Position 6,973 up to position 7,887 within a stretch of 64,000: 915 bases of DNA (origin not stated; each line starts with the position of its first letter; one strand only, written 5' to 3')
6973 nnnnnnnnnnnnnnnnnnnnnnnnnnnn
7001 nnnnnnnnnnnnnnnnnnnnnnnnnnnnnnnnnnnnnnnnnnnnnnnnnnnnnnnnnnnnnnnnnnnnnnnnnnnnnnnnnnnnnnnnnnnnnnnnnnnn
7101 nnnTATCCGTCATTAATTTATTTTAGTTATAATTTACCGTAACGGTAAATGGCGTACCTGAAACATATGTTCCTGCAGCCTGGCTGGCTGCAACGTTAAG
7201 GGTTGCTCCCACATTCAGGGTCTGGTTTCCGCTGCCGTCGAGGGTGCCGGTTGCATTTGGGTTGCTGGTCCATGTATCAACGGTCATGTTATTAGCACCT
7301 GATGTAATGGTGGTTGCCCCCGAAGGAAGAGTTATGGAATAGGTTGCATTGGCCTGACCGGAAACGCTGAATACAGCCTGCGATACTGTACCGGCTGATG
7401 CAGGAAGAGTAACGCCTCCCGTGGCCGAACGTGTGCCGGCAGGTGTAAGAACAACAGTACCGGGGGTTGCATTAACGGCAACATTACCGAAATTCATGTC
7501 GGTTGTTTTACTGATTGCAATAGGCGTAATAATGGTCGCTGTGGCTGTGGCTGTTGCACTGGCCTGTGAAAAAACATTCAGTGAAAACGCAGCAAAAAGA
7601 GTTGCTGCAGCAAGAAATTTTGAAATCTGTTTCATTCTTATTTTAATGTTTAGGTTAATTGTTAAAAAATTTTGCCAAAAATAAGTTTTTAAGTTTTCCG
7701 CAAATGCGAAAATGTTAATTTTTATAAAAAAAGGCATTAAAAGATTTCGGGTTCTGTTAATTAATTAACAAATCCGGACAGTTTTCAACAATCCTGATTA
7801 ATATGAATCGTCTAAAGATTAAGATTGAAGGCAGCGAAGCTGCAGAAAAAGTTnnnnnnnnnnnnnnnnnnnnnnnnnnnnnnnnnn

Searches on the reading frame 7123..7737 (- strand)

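Call 31: search_protein_families(library=pfam, proteins=[window:7123-7737:-], max_evalue=0.001)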
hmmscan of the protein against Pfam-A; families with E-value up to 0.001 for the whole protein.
window:7123-7737:- (204 aa): 1 family
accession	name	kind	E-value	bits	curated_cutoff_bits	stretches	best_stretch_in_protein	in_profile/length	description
PF14352.11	DUF4402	-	1.1e-32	113.9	25.2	1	73-203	1-129/129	Domain of unknown function (DUF4402)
